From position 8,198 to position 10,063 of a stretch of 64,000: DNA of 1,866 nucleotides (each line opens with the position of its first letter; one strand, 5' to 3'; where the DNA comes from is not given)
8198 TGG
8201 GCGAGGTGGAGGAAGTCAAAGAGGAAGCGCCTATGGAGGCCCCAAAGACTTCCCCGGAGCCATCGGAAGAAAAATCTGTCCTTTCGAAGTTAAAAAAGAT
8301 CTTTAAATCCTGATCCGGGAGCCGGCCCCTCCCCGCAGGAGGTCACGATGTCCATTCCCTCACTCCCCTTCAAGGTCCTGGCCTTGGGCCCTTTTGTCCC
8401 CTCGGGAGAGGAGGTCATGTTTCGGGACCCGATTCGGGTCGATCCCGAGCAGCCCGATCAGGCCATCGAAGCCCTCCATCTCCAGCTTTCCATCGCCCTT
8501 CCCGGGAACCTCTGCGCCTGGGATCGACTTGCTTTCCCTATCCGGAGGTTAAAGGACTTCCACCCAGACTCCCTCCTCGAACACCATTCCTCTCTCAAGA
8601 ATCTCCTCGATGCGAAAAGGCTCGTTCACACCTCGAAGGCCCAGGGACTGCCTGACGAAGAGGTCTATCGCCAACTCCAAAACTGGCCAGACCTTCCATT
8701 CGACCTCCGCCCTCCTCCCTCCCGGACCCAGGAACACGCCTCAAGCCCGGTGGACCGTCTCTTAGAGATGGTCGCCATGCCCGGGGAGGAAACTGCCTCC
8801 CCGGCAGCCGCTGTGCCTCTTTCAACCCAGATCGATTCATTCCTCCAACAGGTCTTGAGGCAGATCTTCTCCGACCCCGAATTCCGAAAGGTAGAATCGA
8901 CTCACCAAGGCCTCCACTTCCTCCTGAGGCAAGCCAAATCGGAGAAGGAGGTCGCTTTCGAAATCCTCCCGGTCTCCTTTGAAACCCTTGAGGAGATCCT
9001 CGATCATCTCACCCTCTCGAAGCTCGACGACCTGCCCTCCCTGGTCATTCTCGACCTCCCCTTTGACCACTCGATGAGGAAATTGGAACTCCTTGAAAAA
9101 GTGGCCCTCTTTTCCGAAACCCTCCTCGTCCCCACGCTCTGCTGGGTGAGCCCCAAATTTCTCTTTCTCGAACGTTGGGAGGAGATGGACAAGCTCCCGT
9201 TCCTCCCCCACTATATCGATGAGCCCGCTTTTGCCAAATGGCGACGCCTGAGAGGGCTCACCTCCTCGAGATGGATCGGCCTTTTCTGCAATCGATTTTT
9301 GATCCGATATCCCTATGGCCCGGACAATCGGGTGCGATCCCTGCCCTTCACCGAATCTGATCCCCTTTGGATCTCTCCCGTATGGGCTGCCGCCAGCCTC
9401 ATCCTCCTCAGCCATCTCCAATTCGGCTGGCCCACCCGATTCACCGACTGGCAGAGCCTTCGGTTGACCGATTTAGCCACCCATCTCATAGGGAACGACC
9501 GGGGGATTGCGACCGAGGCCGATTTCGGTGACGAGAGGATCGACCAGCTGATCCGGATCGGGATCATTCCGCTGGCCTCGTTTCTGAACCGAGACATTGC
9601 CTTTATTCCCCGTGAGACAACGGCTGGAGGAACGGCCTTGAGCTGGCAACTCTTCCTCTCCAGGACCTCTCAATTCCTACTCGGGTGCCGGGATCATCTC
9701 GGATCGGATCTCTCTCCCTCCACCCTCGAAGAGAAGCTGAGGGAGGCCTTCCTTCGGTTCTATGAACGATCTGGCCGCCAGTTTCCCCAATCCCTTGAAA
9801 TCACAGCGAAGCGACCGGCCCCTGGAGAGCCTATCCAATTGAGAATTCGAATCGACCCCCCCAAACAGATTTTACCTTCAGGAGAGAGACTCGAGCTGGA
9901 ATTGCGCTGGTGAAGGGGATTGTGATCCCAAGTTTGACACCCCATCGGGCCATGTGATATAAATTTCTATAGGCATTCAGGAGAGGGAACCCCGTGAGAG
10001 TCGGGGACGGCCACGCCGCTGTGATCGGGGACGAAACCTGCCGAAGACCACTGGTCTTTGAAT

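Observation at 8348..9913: FHA-adjacent 521-aa protein with a TssB (T6SS small sheath subunit)-like N-terminus fused to an unknown ~390-aa region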

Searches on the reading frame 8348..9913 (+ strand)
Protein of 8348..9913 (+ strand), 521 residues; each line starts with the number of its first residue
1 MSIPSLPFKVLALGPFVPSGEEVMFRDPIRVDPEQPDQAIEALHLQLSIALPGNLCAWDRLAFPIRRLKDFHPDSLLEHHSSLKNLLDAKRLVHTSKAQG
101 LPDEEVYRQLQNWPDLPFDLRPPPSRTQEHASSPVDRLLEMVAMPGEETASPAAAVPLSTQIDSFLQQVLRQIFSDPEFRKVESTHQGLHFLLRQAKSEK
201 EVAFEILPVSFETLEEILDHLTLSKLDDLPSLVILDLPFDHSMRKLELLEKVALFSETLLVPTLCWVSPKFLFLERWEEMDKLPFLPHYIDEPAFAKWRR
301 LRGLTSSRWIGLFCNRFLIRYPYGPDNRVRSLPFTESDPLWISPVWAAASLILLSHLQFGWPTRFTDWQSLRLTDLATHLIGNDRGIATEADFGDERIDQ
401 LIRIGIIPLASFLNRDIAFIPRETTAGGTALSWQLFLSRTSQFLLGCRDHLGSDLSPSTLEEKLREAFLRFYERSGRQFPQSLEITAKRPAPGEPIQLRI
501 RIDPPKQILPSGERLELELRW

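Call 3: search_protein_families(library=pfam, proteins=[window:8348-9913:+], max_evalue=10)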
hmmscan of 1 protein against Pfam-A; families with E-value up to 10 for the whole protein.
window:8348-9913:+ (521 aa): 2 families
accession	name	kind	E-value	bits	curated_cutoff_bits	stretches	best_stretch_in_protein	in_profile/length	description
PF05943.17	VipB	-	3.2e-34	118.8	27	2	232-420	93-294/301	EvpB/VC_A0108, tail sheath N-terminal domain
PF05591.17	T6SS_VipA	-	2.1e-06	28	24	1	6-93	26-120/155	Type VI secretion system, VipA, VC_A0107 or Hcp2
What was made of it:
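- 8348..9913 (+): Gene for the 521-aa single-chain TssB-TssC paralogue (stop codon 9911-9913). Pfam VipA plus VipB (call 3).
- On TssB / VipA (small sheath subunit): 28.0 bits against a 24 cut-off, residues 6-93 on profile positions 26-120 of 155 (call 3).
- On TssC / VipB (large sheath subunit): 118.8 bits against a 27 cut-off, but only profile positions 93-294 of 301 in the best stretch (call 3). No Pfam hit (call 3).
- Checked: Pfam T6SS_VipA matches residues 6-93 at E 2.1e-6 and 28 bits, against a cut-off of 24 (call 3).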

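Call 4: search_protein_families(library=ncbifam, proteins=[window:8348-9913:+], max_evalue=10)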
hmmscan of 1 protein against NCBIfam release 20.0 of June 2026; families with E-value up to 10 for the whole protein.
window:8348-9913:+ (521 aa): 2 families
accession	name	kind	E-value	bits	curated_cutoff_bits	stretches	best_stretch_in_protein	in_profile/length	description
TIGR03355.1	VI_chp_2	equivalog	7.1e-31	107.6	271.5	2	232-419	143-345/473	type VI secretion system contractile sheath large subunit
TIGR03358.1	VI_chp_5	equivalog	1.5e-05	24.8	97.25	1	6-94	29-124/160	type VI secretion system contractile sheath small subunit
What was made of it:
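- On TssB / VipA (small sheath subunit): 24.8 bits against a 97.25 cut-off (call 4).
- On TssC / VipB (large sheath subunit): 107.6 bits against a 271.5 cut-off (call 4).
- Closest known: Canonical T6SS sheath TssB/TssC. Different: It is far below the NCBIfam equivalog cut-offs (call 4).
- It scores far below the NCBIfam TssB and TssC equivalog cut-offs (call 4).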

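Call 8: find_homologous_proteins(query=window:8348-9913:+, max_evalue=0.001)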
Query window:8348-9913:+ (521 aa): 247 proteins with E <= 0.001 among 8000 candidates; the best 120 are listed.
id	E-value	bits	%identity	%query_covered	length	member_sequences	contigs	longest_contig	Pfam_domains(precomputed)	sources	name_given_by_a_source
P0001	0.0e+0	1179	100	100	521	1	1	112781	PF05591.18,PF05943.18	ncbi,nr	ncbi:MAG: type VI secretion system contractile sheath large subunit [Desulfobacterota bacterium]|nr:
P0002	2.4e-250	850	72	100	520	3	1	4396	PF05591.18,PF05943.18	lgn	-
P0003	9.7e-226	769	65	100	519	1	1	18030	PF05591.18,PF05943.18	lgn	-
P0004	6.2e-219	746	63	99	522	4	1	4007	PF05591.18,PF05943.18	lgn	-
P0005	2.1e-215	735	62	100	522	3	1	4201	PF05591.18,PF05943.18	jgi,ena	-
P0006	6.5e-215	733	62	100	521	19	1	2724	PF05591.18,PF05943.18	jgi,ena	-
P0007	3.5e-214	731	62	100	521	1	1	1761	PF05591.18,PF05943.18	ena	-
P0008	3.6e-214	731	62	100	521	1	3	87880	PF05591.18,PF05943.18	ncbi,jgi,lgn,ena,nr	ncbi:MAG: type VI secretion system contractile sheath large subunit [Syntrophaceae bacterium]|nr:typ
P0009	3.7e-214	730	62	100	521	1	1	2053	PF05591.18,PF05943.18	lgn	-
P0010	1.5e-213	728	61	100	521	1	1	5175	PF05591.18,PF05943.18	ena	-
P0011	2.5e-212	724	61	100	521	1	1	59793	PF05591.18,PF05943.18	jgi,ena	-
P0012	2.2e-211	721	62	100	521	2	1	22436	PF05591.18,PF05943.18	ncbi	-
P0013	5.2e-211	720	61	100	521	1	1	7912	PF05591.18,PF05943.18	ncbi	-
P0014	8.0e-210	716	61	100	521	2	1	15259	PF05591.18,PF05943.18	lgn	-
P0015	1.2e-209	716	61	99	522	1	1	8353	PF05591.18,PF05943.18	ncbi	-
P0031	1.7e-178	613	52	100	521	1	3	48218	PF05591.18,PF05943.18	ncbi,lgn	-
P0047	1.8e-163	563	51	100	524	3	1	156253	PF05591.18,PF05943.18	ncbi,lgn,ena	-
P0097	1.1e-145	505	45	100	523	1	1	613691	PF05591.18,PF05943.18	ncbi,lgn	-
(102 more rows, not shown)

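Call 9: search_solved_structures(query=window:8348-9913:+, max_evalue=1, show_alignments=3)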
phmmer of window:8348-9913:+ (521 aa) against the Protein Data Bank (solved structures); distinct sequences matched with E-value up to 1: 9.
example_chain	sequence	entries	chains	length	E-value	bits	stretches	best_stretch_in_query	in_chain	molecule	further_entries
5n8n_B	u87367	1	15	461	2.8e-18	69.1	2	234-420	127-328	EvpB family type VI secretion protein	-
5mxn_A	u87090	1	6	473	1.5e-12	50.2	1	235-383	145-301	Type VI secretion protein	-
5ojq_A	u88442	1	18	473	1.5e-12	50.2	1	235-383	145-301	Type VI secretion protein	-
9n4v_A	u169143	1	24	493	1.7e-12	50.1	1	160-424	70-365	DUF877 family protein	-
5myu_A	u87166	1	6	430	2.5e-12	49.5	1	235-383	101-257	Type VI secretion system protein ImpC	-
3j9g_B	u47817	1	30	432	2.5e-12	49.5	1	235-383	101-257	VipB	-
5urw_1B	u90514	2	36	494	6.9e-11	44.8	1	140-357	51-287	TssC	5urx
3j9o_B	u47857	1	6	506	0.00045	22.3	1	239-331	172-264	Intracellular growth locus protein B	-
5urw_1A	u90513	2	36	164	0.0076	18.2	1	5-97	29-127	TssB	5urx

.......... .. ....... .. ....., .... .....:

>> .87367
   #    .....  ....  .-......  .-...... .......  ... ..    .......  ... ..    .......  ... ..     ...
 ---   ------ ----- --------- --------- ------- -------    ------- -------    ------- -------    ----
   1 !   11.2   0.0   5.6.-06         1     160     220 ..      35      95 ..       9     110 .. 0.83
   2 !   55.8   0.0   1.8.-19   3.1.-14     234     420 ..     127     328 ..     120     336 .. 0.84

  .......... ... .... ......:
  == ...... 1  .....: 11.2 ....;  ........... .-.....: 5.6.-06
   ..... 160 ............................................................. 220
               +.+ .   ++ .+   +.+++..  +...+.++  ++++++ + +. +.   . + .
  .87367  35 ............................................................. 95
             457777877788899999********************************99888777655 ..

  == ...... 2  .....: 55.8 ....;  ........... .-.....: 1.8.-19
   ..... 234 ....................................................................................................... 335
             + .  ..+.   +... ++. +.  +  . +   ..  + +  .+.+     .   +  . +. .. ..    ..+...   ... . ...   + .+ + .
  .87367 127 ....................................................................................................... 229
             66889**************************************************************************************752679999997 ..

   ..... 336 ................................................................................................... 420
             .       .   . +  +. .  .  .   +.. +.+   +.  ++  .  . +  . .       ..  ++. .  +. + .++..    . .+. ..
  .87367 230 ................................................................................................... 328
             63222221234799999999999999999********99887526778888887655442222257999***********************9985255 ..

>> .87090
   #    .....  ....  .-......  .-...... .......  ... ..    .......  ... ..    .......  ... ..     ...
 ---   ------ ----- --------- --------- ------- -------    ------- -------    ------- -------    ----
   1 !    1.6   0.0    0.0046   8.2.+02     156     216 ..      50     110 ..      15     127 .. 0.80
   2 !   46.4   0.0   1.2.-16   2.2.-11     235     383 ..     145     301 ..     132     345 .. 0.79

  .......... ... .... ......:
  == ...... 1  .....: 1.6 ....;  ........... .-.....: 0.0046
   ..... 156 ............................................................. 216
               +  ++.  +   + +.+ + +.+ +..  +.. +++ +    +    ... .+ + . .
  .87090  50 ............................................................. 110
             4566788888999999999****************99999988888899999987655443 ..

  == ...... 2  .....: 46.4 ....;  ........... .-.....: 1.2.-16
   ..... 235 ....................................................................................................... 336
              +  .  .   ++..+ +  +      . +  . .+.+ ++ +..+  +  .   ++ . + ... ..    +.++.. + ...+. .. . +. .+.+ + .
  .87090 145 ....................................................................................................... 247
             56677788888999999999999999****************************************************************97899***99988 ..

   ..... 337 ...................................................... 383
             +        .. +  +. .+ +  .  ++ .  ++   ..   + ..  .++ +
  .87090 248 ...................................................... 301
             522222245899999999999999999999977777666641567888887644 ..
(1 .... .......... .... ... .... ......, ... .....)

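Call 11: find_encoding_contigs(protein=P0097, flank=10000, max_places=2)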
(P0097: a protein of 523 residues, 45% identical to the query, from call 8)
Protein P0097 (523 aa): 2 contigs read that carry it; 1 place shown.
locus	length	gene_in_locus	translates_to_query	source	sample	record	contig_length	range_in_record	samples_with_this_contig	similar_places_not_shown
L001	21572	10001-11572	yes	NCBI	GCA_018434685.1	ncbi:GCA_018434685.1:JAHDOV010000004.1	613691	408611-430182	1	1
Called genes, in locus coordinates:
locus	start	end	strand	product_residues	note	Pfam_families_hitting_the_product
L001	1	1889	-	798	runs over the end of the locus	-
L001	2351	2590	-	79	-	-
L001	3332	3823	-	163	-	PF17680:FlgO (faint), PF03783:CsgG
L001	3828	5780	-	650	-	PF00578:AhpC-TSA, PF08534:Redoxin, PF07719:TPR_2 (faint), PF09976:TPR_21, PF13432:TPR_16 (weak), PF13424:TPR_12 (weak), PF00515:TPR_1 (weak), PF03783:CsgG (weak), +7 more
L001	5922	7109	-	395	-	PF00069:Pkinase, PF01636:APH (faint), PF07714:PK_Tyr_Ser-Thr, PF14531:Kinase-like (faint), PF03109:ABC1, PF08308:PEGA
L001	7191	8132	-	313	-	PF13365:Trypsin_2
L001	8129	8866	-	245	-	PF00481:PP2C, PF13672:PP2C_2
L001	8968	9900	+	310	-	PF16697:Yop-YscD_cpl, PF00498:FHA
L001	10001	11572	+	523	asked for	PF05591:T6SS_VipA, PF05943:VipB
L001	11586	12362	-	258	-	-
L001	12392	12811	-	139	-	PF13665:Tox-PAAR-like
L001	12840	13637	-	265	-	PF12059:DUF3540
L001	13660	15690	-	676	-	-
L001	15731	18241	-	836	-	PF09937:DUF2169, PF00805:Pentapeptide, PF13599:Pentapeptide_4 (weak), PF00805:Pentapeptide, PF13599:Pentapeptide_4 (weak), PF13576:Pentapeptide_3, PF00805:Pentapeptide (weak), PF00805:Pentapeptide, +1 more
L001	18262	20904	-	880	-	PF05954:Phage_GPD, PF04717:Phage_base_V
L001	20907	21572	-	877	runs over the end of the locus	PF02861:Clp_N (weak), PF00004:AAA, PF13191:AAA_16, PF23569:NBD_SMAX1, PF17871:AAA_lid_9, PF00004:AAA (weak), PF07724:AAA_2, PF10431:ClpB_D2-small, +3 more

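Call 12: find_encoding_contigs(protein=P0047, flank=10000, max_places=2)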
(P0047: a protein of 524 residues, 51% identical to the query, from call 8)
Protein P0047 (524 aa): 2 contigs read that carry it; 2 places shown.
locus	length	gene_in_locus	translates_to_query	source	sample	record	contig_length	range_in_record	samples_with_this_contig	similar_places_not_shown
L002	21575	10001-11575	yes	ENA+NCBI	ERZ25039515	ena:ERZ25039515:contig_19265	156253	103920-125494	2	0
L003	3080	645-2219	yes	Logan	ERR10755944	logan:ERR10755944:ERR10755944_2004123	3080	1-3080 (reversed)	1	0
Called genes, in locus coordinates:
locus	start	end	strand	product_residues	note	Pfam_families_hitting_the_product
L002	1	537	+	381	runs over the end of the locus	-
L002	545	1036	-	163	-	PF03783:CsgG (weak)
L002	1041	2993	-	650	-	PF00578:AhpC-TSA, PF09976:TPR_21, PF13424:TPR_12 (weak), PF07719:TPR_2 (weak), PF13181:TPR_8 (weak), PF13424:TPR_12, PF00515:TPR_1 (weak), PF07719:TPR_2 (weak), +10 more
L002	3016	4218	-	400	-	PF00069:Pkinase, PF01636:APH (faint), PF07714:PK_Tyr_Ser-Thr, PF03109:ABC1, PF08308:PEGA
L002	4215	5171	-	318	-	PF13365:Trypsin_2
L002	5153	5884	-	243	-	PF00481:PP2C, PF13672:PP2C_2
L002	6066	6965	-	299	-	PF12371:TMEM131_like_N (faint), PF22066:Cep192_D8 (faint), PF24770:Ig-CFAP74_2 (faint), PF07610:DUF1573 (faint), PF15780:ASH (weak), PF22073:Cep192_D4 (weak), PF22544:HYDIN_VesB_CFA65-like_Ig, PF07705:CARDB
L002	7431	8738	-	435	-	-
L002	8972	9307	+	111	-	PF16697:Yop-YscD_cpl (weak), PF00498:FHA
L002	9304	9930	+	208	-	PF16697:Yop-YscD_cpl (faint), PF00498:FHA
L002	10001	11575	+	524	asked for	PF05591:T6SS_VipA, PF05943:VipB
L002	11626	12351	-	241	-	-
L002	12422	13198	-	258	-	-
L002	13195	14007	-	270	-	PF03692:CxxCxxCC (weak)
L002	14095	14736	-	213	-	-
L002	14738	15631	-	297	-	PF05488:PAAR_motif, PF13529:Peptidase_C39_2 (weak)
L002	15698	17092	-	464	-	PF04717:Phage_base_V, PF10106:DUF2345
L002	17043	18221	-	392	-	PF05954:Phage_GPD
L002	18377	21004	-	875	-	PF02861:Clp_N (weak), PF13191:AAA_16 (weak), PF23569:NBD_SMAX1 (weak), PF00004:AAA (weak), PF17871:AAA_lid_9, PF07724:AAA_2, PF07728:AAA_5 (weak), PF10431:ClpB_D2-small, +1 more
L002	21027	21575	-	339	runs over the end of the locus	PF06996:T6SS_TssG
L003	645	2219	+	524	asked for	PF05591:T6SS_VipA, PF05943:VipB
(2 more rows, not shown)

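Call 18: find_encoding_contigs(protein=P0001, flank=10000, max_places=2)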
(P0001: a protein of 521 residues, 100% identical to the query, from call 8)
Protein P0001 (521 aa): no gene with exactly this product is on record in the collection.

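Call 19: find_related_loci(query=window:8348-9913:+, collection=genome_contigs, flank=10000)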
Query window:8348-9913:+ (521 aa) in genome_contigs; peptide patterns used: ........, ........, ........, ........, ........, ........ (x = any residue, [..] = any of these).
323 stretches matched a pattern; 15 encode a relative of the query (tblastn E <= 1e-3); 15 distinct loci.
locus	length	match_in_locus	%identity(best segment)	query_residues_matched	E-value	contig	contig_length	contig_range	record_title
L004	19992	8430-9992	57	1-521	0e+0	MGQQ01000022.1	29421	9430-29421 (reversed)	MAG: Deltaproteobacteria bacterium RBG_16_49_23 RBG_16_scaffold_1407, whole genome shotgun sequence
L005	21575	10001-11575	50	1-521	8e-170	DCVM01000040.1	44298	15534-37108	MAG TPA_asm: Syntrophaceae bacterium UBA2188 UBA2188_contig_22670, whole genome shotgun sequence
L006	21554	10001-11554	61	5-521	0e+0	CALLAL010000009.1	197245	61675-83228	MAG: uncultured bacterium isolate N1_Bin_METABAT__110_1 genome assembly, contig: c_000001387396, whole genome shotgun se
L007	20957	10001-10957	75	203-521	2e-155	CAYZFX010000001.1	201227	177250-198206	MAG TPA_asm: uncultured Syntrophorhabdus sp. isolate binchicken_co40_106 genome assembly, contig: NODE_78_length_201227_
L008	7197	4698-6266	46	1-521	8e-151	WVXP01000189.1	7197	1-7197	MAG: Proteobacteria bacterium isolate CS1-C027 C_merged_R1_(paired)_contig_40146, whole genome shotgun sequence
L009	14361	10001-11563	45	1-521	5e-149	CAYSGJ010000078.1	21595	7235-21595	MAG TPA_asm: uncultured Desulfobacterales bacterium isolate SRP067234_co1_278 genome assembly, contig: k99_130161, whole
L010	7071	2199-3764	46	1-521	6e-149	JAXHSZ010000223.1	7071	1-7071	MAG: Thermodesulfobacteriota bacterium isolate MAG11_tar_biofilm MAG11_223, whole genome shotgun sequence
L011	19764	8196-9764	42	1-521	4e-144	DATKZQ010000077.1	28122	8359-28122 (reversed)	MAG TPA_asm: Desulfatiglandales bacterium isolate SMAG_U14249 k141_3381078, whole genome shotgun sequence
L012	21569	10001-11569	43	1-521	3e-143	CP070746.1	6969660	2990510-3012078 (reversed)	MAG: Desulfobacterales bacterium isolate bin36 chromosome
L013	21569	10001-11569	42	1-521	1e-141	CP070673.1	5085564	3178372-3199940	MAG: Deltaproteobacteria bacterium isolate bin73 chromosome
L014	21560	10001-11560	42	4-521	5e-138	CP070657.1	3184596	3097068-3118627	MAG: Deltaproteobacteria bacterium isolate bin80 chromosome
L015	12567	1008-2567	43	1-521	5e-135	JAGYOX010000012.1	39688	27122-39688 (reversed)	MAG: Desulfobacterales bacterium isolate M55B179 12, whole genome shotgun sequence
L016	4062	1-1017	53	183-521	2e-122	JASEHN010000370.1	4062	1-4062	MAG: Thermodesulfobacteriota bacterium isolate Yes70-24 NODE_10432_length_4062_cov_5.944597, whole genome shotgun sequen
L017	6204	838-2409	41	1-521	1e-118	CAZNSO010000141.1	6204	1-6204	MAG TPA_asm: uncultured Desulfobacteraceae bacterium isolate SRP332253_co1_285 genome assembly, contig: NODE_20383_lengt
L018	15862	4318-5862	35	6-521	1e-100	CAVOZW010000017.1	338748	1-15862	MAG: uncultured delta proteobacterium isolate MFD09964.bin.1.31 genome assembly, contig: contig_4127, whole genome shotg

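Call 23: search_protein_families(library=pfam, proteins=[L004:10274-11050:-, L012:12755-13525:-, L011:5477-6913:+, L011:4399-5469:+, L011:3052-3900:-, L004:11070-12233:-, L004:14303-15550:-, L004:15598-16182:-, L004:18081-19361:-, L004:5493-6548:-], max_evalue=0.01)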
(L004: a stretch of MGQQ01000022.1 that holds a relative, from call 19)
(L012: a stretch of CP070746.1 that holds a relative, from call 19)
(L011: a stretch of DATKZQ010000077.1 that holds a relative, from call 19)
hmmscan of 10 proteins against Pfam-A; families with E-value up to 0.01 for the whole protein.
L004:10274-11050:- (258 aa): 1 family
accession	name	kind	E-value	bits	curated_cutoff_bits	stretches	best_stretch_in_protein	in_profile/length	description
PF05036.18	SPOR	-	0.004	17.9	21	0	239-258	46-65/76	SPOR domain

L012:12755-13525:- (256 aa): 0 families

L011:5477-6913:+ (478 aa): 11 families
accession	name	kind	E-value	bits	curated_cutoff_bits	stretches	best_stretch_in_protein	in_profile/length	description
PF01476.26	LysM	-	1.1e-15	57.7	20.9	2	139-185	1-43/43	LysM domain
PF07719.23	TPR_2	-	3.8e-15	55.1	27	1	83-116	1-34/34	Tetratricopeptide repeat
PF13432.12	TPR_16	-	5.5e-10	40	32.7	0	335-379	3-47/65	Tetratricopeptide repeat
PF13414.12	TPR_11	-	3.4e-09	36.7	26.8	0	90-115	1-26/42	TPR repeat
PF00515.34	TPR_1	-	1e-07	31.9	27.8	0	421-451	4-34/34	Tetratricopeptide repeat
PF13181.12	TPR_8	-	4e-07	30.1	25.7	0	94-116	12-34/34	Tetratricopeptide repeat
PF14559.12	TPR_19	-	0.00012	22.8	25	0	96-133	4-41/68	Tetratricopeptide repeat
PF13428.12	TPR_14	-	0.00015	22.5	23.5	0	33-75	2-44/44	Tetratricopeptide repeat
PF05489.18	Phage_tail_X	-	0.00052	20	22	0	228-274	8-57/60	Phage Tail Protein X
PF23457.1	LysM2_NFP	-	0.0027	18.2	36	0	139-186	8-55/56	NFP LysM2 domain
PF23472.1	LysM2_CERK1_LYK3_4_5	-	0.0027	18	27.4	0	139-186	8-55/56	LYK3/4/5 LysM2 domain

L011:4399-5469:+ (356 aa): 2 families
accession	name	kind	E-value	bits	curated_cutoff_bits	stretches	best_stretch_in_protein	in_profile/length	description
PF01522.26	Polysacc_deac_1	-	7.5e-26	91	23.1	1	180-312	4-123/124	Polysaccharide deacetylase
PF10096.14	DUF2334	-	0.0091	16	26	0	223-266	50-94/203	Uncharacterized protein conserved in bacteria (DUF2334)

L011:3052-3900:- (282 aa): 1 family
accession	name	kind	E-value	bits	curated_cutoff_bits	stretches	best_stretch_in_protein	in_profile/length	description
PF17628.7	IncD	-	0.0016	18.7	27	0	142-207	23-88/141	Inclusion membrane protein D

L004:11070-12233:- (387 aa): 2 families
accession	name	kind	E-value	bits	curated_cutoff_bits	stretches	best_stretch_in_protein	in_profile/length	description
PF13519.12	VWA_2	-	2.2e-10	41.5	27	1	74-124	1-48/107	von Willebrand factor type A domain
PF00092.34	VWA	-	7.9e-05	23.4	23.8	1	74-215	2-118/174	von Willebrand factor type A domain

L004:14303-15550:- (415 aa): 2 families
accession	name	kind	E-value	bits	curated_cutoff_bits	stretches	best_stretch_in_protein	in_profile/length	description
PF00211.25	Guanylate_cyc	-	9.2e-07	29.1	21.9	1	230-380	8-156/183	Adenylate and Guanylate cyclase catalytic domain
PF17203.10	sCache_3_2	-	1.3e-06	28.9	28.4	1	58-127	14-81/140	Single cache domain 3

L004:15598-16182:- (194 aa): 0 families

L004:18081-19361:- (426 aa): 5 families
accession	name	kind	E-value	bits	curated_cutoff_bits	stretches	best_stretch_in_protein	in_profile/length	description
PF13635.12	DUF4143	-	2.4e-41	141.6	28.1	1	207-362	1-160/160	Domain of unknown function (DUF4143)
PF13173.12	AAA_14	-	1.1e-24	87.3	27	1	17-145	2-128/129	AAA domain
PF13401.12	AAA_22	-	0.00049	20.9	27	1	16-78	4-60/130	AAA domain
PF14516.12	AAA_35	-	0.0013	18.1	27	1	22-78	36-91/331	AAA-like domain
PF13604.12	AAA_30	-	0.0072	16.5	27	0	15-51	16-52/191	AAA domain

L004:5493-6548:- (351 aa): 1 family
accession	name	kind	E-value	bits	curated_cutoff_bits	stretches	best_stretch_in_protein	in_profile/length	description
PF00850.24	Hist_deacetyl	-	3.2e-103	345.6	27.9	1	21-310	1-297/298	Histone deacetylase domain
